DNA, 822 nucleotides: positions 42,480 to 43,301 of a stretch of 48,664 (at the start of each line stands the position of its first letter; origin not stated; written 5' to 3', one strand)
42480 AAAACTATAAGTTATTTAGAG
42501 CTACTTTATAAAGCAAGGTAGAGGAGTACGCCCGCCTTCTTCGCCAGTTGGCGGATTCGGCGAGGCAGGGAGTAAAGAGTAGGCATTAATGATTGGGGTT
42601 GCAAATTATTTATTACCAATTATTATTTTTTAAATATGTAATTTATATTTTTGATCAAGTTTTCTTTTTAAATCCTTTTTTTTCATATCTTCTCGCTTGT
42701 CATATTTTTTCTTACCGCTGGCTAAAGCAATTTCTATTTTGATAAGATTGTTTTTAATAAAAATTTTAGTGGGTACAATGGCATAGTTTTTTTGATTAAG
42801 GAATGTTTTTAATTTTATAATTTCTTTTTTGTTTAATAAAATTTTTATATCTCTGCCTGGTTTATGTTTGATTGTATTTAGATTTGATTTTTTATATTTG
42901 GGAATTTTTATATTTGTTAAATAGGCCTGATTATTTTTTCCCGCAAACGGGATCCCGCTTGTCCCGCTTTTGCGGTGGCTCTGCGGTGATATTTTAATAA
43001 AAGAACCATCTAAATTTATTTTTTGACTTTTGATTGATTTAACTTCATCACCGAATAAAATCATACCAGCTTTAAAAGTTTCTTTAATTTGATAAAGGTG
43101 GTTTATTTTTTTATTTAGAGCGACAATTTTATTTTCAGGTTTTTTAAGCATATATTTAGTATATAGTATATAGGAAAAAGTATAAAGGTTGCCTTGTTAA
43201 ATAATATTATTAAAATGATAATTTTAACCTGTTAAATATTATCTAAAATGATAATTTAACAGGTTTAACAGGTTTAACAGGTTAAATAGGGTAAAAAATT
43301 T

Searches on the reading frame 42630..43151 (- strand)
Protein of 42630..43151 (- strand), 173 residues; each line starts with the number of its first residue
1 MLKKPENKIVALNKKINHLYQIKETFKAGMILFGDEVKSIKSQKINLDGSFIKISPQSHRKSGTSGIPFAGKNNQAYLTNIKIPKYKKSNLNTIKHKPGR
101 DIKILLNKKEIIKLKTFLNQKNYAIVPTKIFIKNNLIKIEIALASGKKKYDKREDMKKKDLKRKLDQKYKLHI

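Call 9: search_protein_families(library=pfam, proteins=[window:42630-43151:-])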
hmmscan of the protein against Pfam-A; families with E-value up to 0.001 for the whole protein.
window:42630-43151:- (173 aa): 1 family
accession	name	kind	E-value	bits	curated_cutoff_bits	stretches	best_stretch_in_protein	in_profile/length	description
PF01668.23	SmpB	-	1.1e-40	139.4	27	2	72-170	46-142/143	SmpB protein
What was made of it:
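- Checked: ORF 42630-43151(-) is SmpB (call 9).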

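Call 11: search_solved_structures(query=window:42630-43151:-, show_alignments=3)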
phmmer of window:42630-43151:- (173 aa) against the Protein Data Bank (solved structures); distinct sequences matched with E-value up to 0.001: 15.
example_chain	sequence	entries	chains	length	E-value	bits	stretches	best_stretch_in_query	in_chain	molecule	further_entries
7ljp_A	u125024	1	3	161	1.4e-26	96.6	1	8-168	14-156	SsrA-binding protein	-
1p6v_A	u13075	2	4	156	8.2e-25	90.8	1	10-170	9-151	SsrA-binding protein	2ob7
5zey_C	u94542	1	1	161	1.7e-22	83.3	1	5-165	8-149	SsrA-binding protein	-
6q98_5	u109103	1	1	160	7.7e-20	74.7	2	96-161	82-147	SsrA-binding protein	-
1k8h_A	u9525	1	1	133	9.5e-20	74.4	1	10-152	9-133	Small protein B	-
3iyq_B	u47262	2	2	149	1.3e-19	74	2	74-170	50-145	SsrA-binding protein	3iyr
1j1h_A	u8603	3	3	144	3.3e-19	72.6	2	73-167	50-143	Small Protein B | SMALL PROTEIN B SMPB | SsrA-binding protein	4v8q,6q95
7acj_5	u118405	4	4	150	7.6e-19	71.4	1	9-161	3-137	SsrA-binding protein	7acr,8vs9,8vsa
6q97_5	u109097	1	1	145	1.6e-18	70.4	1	10-161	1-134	SsrA-binding protein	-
7abz_5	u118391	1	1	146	1.6e-18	70.4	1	10-161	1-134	SsrA-binding protein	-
7ac7_5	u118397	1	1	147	1.6e-18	70.4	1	10-161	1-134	SsrA-binding protein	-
1zc8_K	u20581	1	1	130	3.3e-18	69.4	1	10-148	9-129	SsrA-binding protein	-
2czj_A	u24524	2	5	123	2.2e-13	53.7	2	12-54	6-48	SsrA-binding protein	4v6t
1wjx_A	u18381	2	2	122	2.2e-13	53.7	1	12-147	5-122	SsrA-binding protein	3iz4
6q9a_5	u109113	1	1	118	1.3e-11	47.9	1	10-56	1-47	SsrA-binding protein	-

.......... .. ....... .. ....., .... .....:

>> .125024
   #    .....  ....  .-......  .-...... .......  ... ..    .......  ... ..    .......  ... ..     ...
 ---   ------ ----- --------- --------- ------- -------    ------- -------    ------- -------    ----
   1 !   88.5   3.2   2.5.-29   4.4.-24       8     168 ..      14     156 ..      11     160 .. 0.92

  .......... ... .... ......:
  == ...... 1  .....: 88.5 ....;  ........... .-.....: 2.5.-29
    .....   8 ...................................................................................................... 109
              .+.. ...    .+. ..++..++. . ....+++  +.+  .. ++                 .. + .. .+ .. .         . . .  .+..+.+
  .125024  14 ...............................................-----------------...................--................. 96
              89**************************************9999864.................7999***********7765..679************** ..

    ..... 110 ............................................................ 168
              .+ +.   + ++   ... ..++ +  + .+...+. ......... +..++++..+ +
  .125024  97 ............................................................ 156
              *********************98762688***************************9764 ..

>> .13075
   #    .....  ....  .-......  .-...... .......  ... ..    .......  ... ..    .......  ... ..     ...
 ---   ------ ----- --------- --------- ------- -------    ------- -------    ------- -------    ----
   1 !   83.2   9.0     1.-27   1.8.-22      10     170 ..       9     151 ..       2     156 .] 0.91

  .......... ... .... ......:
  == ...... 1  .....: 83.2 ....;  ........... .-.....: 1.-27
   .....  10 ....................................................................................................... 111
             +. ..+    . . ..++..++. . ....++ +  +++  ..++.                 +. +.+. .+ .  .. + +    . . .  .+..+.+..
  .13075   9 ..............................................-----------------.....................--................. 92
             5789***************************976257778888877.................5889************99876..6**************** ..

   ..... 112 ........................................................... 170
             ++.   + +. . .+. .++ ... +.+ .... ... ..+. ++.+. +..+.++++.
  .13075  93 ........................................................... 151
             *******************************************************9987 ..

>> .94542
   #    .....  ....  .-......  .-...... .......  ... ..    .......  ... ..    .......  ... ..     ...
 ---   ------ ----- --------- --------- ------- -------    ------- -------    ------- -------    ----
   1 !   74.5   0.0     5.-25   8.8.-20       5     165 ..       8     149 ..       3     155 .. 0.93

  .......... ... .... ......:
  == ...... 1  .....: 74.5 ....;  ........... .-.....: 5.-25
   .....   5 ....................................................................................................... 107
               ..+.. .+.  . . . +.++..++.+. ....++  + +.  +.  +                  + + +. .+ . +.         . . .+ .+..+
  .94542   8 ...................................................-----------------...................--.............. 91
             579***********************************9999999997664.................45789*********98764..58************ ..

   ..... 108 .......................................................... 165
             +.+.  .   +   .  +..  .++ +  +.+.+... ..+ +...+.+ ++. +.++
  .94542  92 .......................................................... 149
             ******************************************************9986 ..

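Call 13: find_homologous_proteins(query=window:42630-43151:-, max_evalue=1e-10)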
Query window:42630-43151:- (173 aa): 1025 proteins with E <= 1e-10 among 1349 candidates; the best 120 are listed.
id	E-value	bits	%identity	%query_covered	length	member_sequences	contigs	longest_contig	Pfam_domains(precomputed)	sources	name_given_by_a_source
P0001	2.6e-101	354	100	100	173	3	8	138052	PF01668.24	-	-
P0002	1.5e-86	306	86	100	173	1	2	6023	PF01668.24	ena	-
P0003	3.1e-69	250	81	95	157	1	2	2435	PF01668.24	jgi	-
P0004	4.0e-68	246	77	100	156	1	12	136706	PF01668.24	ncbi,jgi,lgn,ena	-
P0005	2.8e-57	211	68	97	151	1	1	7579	PF01668.24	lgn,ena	-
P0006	3.5e-53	198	59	99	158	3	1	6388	PF01668.24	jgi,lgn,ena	-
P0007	5.4e-53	197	64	93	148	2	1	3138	PF01668.24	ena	-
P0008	2.4e-52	195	61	96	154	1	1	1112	PF01668.24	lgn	-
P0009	3.9e-52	194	62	97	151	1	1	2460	PF01668.24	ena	-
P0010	9.0e-52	193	60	98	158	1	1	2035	PF01668.24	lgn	-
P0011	1.0e-51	193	61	96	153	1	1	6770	PF01668.24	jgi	-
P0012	5.5e-51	191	61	100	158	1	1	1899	PF01668.24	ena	-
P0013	1.1e-50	190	61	96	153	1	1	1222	PF01668.24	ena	-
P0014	2.4e-50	189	61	97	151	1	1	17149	PF01668.24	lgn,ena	-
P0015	4.2e-50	188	59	98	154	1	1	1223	PF01668.24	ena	-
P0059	7.2e-26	109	42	91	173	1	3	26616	PF01668.24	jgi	jgi:SsrA-binding protein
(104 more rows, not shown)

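Call 15: find_encoding_contigs(protein=P0004, flank=10000, max_places=3)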
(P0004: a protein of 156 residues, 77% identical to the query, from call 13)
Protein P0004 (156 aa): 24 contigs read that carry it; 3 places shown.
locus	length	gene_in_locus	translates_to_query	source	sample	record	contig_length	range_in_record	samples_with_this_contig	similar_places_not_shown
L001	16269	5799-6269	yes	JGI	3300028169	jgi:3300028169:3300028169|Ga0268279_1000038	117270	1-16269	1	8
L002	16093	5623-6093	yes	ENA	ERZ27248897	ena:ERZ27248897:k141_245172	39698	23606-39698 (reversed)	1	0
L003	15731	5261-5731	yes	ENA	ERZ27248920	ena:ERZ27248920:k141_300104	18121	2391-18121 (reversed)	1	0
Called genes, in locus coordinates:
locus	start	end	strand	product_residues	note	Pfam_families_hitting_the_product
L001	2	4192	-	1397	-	?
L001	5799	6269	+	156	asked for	PF01668:SmpB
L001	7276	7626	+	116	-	PF05198:IF3_N (weak), PF00707:IF3_C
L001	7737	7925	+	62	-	PF01632:Ribosomal_L35p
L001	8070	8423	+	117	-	PF00453:Ribosomal_L20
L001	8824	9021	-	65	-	-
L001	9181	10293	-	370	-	PF00078:RVT_1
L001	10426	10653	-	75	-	-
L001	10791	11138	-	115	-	PF04480:DUF559, PF18741:MTES_1575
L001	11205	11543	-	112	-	PF22296:bAvd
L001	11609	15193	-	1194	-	PF02973:Sialidase (faint), PF13385:Laminin_G_3, PF03781:FGE-sulfatase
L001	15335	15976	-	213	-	-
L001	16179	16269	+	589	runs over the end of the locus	PF00364:Biotin_lipoyl (faint), PF25917:BSH_RND, PF25973:BSH_CzcB (faint), PF26002:Beta-barrel_AprE (weak)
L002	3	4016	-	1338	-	?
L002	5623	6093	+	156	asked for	PF01668:SmpB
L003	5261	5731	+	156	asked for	PF01668:SmpB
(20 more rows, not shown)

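Call 16: find_encoding_contigs(protein=P0002, flank=6000, max_places=2)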
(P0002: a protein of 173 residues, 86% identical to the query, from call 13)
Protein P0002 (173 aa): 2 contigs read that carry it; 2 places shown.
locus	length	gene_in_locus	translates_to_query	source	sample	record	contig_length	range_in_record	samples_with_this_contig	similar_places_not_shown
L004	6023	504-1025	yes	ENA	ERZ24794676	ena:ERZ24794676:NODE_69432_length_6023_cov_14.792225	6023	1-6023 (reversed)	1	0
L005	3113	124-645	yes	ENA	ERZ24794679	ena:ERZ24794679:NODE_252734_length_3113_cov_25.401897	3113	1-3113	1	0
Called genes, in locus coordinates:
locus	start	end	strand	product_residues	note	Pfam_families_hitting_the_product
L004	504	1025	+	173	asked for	PF01668:SmpB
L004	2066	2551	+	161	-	PF05198:IF3_N, PF00707:IF3_C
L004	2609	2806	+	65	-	PF01632:Ribosomal_L35p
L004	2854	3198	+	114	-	PF00453:Ribosomal_L20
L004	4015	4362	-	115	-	PF02452:PemK_toxin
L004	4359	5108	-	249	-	PF00717:Peptidase_S24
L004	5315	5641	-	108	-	-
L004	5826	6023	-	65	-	?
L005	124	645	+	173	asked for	PF01668:SmpB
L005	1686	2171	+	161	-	PF05198:IF3_N, PF00707:IF3_C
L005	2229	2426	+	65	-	PF01632:Ribosomal_L35p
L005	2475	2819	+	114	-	PF00453:Ribosomal_L20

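Call 17: find_encoding_contigs(protein=P0003, flank=3000, max_places=2)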
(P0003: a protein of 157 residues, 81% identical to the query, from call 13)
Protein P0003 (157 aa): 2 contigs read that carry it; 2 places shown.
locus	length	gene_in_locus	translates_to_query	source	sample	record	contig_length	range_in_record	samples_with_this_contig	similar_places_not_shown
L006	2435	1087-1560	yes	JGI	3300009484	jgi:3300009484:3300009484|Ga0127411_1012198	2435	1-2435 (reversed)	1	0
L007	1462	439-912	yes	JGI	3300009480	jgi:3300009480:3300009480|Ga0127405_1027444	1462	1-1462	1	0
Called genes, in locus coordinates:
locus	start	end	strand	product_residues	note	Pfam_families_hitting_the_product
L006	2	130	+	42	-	?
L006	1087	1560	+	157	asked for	PF01668:SmpB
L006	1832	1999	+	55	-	-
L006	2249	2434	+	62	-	?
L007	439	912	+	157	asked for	PF01668:SmpB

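Call 71: predict_structure(alignment_id=A1)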
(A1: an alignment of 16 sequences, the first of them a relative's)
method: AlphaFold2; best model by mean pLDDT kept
length: 173 residues; sequences in the alignment: 16
mean_pLDDT: 77.9   pTM: 0.67
mean pLDDT of the five models: 77.9, 74.8, 73.2, 72.6, 68.3
residues with pLDDT >= 90: 37; 70-90: 89; 50-70: 26; < 50: 21
segments of 3 or more residues with pLDDT < 50: 1-3, 58-71, 149-151
pLDDT, mean of each block of 10 residues (from residue 1): 65 86 92 89 86 69 45 78 81 70 90 86 89 92 73 68 75 52
secondary structure, 60 per line:
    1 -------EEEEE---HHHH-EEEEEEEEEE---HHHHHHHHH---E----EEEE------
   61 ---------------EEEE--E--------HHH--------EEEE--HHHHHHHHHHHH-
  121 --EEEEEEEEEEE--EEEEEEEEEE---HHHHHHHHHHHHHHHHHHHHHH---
elements in order: E8-12 H16-19 E21-30 H34-42 E51-54 E76-79 E102-105 H108-119 E123-133 E136-145 H149-170
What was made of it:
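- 42939..42989 (-): smpB insert: element A, long form, 51 nt. It has the same termini as recG insert 1 plus a 21-nt nested hairpin in loop I, and encodes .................. It matches the pLDDT<50 loop 58-71, between strands 51-54 and 76-79 (call 71).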

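Call 76: find_encoding_contigs(protein=P0059, flank=2000, max_places=1)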
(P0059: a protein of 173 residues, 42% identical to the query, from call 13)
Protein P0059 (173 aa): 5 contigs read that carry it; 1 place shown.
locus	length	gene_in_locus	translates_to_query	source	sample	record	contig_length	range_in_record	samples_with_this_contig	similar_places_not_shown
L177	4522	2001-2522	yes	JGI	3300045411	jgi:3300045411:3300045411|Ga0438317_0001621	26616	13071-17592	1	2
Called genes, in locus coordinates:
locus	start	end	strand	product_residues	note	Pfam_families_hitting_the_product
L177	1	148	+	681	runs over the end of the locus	PF03030:H_PPase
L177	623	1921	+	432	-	PF05697:Trigger_N, PF00254:FKBP_C, PF05698:Trigger_C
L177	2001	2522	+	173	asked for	PF01668:SmpB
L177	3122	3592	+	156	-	PF01844:HNH (weak), PF13392:HNH_3 (weak)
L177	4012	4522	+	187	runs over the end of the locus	-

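Call 94: list_cluster_members(proteins=[P0001, P0121, P0241])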
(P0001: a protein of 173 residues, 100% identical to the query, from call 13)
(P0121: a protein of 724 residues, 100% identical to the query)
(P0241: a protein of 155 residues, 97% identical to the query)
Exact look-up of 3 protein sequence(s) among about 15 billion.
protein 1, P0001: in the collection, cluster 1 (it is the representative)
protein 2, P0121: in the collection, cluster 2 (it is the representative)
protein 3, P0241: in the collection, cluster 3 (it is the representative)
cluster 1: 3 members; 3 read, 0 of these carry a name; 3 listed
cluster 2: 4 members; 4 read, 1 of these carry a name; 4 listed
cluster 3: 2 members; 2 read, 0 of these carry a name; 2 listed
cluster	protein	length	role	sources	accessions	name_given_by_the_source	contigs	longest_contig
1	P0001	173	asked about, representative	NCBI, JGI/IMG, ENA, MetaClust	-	-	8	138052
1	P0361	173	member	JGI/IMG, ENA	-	-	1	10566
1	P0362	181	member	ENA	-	-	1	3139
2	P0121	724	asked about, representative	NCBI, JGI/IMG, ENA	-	-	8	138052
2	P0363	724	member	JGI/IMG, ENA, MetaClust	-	\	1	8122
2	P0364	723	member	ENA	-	-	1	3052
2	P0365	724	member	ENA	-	-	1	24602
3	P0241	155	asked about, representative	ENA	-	-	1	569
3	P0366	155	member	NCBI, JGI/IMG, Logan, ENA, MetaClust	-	-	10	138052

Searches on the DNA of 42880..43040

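Call 72: search_rna_families(source=window, start=42880, end=43040, threshold=evalue, max_evalue=1)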
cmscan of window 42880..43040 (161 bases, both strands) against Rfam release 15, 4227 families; matches with E-value up to 1: 0.
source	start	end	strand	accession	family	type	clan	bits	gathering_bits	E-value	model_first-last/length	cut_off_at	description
